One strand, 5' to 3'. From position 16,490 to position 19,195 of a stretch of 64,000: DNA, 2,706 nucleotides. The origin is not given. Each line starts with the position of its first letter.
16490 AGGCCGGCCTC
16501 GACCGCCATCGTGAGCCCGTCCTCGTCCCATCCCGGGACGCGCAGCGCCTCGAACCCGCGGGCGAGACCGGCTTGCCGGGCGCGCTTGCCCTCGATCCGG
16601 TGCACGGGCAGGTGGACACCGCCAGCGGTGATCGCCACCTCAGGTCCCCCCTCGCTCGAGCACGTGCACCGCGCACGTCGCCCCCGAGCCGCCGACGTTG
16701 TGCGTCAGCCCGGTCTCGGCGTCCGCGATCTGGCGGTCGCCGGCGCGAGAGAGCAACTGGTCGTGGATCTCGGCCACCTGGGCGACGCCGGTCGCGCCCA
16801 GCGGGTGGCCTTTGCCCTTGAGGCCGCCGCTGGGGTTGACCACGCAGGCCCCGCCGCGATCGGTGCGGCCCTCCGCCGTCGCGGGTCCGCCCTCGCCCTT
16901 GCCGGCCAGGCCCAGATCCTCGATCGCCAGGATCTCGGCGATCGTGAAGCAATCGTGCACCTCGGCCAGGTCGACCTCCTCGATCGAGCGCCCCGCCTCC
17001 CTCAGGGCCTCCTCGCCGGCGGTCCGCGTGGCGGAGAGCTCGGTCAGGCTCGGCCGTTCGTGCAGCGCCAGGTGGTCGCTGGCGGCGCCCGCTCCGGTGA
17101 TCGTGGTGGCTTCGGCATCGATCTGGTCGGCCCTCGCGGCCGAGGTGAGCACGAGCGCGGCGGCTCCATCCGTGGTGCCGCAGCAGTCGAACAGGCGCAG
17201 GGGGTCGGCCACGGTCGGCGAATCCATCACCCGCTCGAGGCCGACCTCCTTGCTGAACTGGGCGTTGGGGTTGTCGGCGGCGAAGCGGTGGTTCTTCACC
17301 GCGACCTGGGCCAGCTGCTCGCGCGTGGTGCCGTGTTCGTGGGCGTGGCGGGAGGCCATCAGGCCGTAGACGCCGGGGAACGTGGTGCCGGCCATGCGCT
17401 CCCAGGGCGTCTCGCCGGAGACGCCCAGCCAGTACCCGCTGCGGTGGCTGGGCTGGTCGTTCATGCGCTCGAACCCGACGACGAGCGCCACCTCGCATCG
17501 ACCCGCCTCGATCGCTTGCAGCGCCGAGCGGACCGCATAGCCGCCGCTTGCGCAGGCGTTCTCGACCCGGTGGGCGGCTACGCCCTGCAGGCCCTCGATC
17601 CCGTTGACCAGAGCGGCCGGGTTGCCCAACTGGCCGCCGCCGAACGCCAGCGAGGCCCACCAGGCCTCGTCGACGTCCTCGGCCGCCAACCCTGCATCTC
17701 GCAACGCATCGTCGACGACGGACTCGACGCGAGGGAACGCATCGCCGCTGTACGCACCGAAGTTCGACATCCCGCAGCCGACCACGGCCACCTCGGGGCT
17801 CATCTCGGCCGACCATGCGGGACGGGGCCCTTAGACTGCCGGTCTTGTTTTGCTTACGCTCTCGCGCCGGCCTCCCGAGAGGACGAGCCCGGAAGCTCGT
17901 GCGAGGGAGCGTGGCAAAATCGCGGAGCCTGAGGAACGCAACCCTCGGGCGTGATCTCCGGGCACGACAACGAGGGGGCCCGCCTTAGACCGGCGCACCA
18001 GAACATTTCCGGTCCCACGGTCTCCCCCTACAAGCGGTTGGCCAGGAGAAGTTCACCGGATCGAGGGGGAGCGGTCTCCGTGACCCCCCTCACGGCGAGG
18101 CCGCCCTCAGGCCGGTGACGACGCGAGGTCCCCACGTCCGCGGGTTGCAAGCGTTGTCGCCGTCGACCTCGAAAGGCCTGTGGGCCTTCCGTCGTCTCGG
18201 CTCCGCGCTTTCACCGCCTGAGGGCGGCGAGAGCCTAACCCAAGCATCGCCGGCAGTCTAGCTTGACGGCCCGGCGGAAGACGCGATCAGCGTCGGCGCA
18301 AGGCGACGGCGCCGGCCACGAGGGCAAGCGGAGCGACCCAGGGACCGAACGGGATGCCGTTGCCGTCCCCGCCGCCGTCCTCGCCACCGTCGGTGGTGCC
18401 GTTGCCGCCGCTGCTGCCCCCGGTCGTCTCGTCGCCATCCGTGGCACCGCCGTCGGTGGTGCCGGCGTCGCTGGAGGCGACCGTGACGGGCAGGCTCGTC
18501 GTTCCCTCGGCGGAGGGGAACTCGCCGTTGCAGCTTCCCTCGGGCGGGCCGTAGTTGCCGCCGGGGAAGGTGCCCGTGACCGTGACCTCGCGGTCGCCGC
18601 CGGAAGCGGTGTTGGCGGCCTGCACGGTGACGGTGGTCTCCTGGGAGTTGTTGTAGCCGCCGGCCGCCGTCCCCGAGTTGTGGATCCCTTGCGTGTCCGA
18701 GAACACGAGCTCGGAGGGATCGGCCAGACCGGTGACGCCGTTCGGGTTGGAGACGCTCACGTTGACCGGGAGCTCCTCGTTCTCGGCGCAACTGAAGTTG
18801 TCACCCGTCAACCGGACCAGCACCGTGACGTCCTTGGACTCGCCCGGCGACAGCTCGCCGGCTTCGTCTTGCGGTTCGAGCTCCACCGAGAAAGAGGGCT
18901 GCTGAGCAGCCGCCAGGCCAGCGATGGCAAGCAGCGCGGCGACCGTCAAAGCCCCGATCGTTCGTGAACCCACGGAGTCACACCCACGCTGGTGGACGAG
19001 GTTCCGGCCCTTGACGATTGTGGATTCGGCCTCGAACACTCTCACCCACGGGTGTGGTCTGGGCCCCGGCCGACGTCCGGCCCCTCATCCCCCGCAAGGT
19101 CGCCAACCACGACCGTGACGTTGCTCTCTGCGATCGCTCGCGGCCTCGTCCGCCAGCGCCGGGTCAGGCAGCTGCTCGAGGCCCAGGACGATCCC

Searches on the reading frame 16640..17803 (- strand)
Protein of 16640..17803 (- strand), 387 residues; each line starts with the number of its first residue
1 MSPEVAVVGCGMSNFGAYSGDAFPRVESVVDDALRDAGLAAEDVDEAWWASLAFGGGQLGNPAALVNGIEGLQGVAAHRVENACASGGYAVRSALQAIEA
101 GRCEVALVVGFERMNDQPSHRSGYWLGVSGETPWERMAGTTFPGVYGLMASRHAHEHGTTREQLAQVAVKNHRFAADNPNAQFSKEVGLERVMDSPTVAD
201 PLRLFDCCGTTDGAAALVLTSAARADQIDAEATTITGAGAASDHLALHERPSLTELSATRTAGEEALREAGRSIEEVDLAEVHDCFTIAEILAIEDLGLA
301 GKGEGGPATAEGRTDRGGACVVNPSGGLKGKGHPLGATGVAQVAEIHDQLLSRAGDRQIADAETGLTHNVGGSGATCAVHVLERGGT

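Call 9: search_protein_families(library=pfam, proteins=[window:16640-17803:-], max_evalue=0.01)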
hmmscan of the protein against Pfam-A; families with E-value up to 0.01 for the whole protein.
window:16640-17803:- (387 aa): 5 families
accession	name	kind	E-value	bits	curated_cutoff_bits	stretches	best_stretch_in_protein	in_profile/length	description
PF22691.2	Thiolase_C_1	-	4.8e-43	146.8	28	1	239-384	1-144/144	Thiolase C-terminal domain-like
PF00108.29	Thiolase_N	-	2.6e-29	102.8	26.4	1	6-222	2-259/260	Thiolase, N-terminal domain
PF02803.24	Thiolase_C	-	1.8e-09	37.7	27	1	260-360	25-107/123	Thiolase, C-terminal domain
PF00109.32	ketoacyl-synt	-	5.1e-07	30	20.8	1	65-119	156-209/252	Beta-ketoacyl synthase, N-terminal domain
PF08545.16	ACP_syn_III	-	5.1e-05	23.5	24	1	81-115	4-38/80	3-Oxoacyl-[acyl-carrier-protein (ACP)] synthase III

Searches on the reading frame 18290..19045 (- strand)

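Call 9: search_protein_families(library=pfam, proteins=[window:18290-19045:-], max_evalue=0.01)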
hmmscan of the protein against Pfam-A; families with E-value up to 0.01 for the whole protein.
window:18290-19045:- (252 aa): 1 family
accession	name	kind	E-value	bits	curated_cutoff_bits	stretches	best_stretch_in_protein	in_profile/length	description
PF10633.15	NPCBM_assoc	-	0.0022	18.6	24.4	0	131-157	48-74/78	NPCBM-associated, NEW3 domain of alpha-galactosidase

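Call 39: search_protein_families(library=pfam, proteins=[window:18290-19045:-], max_evalue=0.01)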
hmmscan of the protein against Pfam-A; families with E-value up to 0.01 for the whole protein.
window:18290-19045:- (252 aa): 1 family
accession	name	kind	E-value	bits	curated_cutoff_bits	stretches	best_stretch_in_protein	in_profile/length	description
PF10633.15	NPCBM_assoc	-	0.0022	18.6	24.4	0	131-157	48-74/78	NPCBM-associated, NEW3 domain of alpha-galactosidase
